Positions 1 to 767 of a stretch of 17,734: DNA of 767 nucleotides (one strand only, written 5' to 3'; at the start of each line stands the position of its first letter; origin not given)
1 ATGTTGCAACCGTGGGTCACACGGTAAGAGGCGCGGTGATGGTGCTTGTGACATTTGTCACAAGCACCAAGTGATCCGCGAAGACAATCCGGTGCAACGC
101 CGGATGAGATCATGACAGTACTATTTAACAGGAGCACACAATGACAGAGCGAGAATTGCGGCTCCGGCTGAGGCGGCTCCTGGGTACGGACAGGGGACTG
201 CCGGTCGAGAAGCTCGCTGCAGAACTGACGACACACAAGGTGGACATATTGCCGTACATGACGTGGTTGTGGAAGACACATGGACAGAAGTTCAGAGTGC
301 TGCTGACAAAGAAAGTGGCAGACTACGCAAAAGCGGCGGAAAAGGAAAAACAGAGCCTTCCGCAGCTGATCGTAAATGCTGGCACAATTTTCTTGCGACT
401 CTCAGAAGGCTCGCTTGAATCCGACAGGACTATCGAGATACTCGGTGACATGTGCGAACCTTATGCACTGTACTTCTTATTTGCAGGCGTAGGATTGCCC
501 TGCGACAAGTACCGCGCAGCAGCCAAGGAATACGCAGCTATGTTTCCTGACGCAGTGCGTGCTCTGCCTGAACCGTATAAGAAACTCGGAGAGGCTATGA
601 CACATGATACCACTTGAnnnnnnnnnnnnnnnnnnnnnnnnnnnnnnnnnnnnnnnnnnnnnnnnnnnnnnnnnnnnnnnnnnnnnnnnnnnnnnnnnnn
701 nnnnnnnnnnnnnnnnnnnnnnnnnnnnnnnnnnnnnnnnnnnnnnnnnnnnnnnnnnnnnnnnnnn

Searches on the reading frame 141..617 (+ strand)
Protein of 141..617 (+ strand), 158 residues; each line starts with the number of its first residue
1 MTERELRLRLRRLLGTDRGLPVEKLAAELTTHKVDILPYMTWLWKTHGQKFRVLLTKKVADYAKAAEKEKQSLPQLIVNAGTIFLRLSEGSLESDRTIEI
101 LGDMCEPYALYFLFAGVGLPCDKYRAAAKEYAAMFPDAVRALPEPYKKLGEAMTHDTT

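Call 40: search_protein_families(library=pfam, proteins=[window:141-614:+], max_evalue=0.01)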
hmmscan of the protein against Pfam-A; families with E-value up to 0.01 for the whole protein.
window:141-614:+ (158 aa): 0 families

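Call 76: find_encoding_contigs(protein=window:141-617:+, flank=10000, max_places=3)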
Protein window:141-617:+ (158 aa): 7 contigs read that carry it; 3 places shown.
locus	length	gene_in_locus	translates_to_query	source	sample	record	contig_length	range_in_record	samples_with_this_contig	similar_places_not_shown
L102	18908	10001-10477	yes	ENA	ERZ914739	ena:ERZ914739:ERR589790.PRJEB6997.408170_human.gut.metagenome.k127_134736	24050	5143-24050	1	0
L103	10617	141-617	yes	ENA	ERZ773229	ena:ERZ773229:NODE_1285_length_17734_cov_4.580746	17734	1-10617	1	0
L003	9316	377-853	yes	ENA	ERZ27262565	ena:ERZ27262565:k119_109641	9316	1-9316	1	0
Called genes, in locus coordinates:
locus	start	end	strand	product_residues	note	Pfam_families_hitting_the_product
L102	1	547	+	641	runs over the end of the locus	PF02463:SMC_N (weak), PF13476:AAA_23, PF13304:AAA_21 (faint)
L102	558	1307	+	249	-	-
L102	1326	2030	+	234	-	-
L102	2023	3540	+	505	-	PF00270:DEAD (weak), PF04851:ResIII, PF18766:SWI2_SNF2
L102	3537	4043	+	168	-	-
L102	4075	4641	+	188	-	-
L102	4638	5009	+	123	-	PF14354:Lar_restr_allev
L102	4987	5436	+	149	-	-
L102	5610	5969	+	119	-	-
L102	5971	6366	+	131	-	-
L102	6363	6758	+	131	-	-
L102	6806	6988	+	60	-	-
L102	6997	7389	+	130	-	-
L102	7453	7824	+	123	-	-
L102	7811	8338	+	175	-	PF01226:Form_Nir_trans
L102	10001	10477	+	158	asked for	-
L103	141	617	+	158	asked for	-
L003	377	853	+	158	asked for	-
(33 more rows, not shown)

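Call 96: search_protein_families(library=phrogs, proteins=[window:141-614:+], max_evalue=0.001)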
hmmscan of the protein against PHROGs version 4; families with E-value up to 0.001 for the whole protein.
window:141-614:+ (158 aa): 0 families
